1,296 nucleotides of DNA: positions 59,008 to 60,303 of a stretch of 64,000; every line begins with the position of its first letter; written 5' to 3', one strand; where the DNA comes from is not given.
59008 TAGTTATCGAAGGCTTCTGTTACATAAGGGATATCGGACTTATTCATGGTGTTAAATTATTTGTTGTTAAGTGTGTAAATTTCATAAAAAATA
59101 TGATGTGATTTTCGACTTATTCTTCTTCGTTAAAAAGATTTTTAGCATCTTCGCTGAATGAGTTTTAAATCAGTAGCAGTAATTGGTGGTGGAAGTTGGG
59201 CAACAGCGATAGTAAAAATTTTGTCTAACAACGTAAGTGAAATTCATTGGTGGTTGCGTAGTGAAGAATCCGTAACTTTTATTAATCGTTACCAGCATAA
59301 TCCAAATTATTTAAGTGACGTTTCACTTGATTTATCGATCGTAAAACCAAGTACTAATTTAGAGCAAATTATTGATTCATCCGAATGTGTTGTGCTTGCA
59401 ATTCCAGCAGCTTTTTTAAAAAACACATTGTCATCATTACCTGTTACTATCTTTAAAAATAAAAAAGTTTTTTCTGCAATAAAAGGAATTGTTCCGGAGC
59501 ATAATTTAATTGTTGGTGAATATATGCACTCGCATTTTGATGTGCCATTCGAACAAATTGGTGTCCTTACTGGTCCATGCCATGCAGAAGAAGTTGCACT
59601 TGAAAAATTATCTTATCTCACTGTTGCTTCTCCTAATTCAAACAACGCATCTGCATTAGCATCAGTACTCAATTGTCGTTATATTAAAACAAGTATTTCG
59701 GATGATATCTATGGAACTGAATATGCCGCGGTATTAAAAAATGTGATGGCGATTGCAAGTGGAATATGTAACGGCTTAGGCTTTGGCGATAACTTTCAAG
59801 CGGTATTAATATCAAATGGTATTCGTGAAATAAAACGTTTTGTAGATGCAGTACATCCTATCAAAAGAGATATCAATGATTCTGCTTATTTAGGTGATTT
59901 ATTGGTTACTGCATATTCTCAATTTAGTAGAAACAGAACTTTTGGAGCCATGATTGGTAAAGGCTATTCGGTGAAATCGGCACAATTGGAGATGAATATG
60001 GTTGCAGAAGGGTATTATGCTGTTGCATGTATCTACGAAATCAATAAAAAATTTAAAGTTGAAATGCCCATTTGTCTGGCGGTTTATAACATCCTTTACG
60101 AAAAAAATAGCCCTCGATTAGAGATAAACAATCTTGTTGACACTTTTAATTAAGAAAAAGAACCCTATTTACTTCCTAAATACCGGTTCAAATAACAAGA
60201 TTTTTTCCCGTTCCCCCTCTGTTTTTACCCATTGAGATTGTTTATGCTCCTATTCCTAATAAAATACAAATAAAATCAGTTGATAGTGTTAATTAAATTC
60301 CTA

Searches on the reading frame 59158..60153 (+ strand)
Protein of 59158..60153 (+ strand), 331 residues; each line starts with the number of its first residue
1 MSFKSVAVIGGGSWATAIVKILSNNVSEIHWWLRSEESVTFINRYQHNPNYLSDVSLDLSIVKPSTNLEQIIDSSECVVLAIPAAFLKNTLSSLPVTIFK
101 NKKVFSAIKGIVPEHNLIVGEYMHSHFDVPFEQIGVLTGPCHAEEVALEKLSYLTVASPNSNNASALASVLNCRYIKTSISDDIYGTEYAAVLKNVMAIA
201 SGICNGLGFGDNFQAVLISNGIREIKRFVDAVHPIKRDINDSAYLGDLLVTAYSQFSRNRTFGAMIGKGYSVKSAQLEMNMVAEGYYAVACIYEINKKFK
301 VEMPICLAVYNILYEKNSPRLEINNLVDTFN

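Call 49: search_protein_families(library=pfam, proteins=[window:59158-60153:+], max_evalue=0.001)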
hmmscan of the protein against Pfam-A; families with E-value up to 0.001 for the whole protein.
window:59158-60153:+ (331 aa): 4 families
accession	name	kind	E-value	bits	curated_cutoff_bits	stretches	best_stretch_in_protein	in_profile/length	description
PF07479.19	NAD_Gly3P_dh_C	-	3.5e-48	163.9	25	1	183-320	1-138/142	NAD-dependent glycerol-3-phosphate dehydrogenase C-terminus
PF01210.29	NAD_Gly3P_dh_N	-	1.1e-33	116.9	23.1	1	6-163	2-157/158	NAD-dependent glycerol-3-phosphate dehydrogenase N-terminus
PF20618.3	GPD_NAD_C_bact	-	2.3e-21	76.6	27.6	1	243-309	1-66/66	Bacterial GPD, NAD-dependent C-terminal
PF03807.23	F420_oxidored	-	1.7e-05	25.7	21.6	1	6-107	2-91/94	NADP oxidoreductase coenzyme F420-dependent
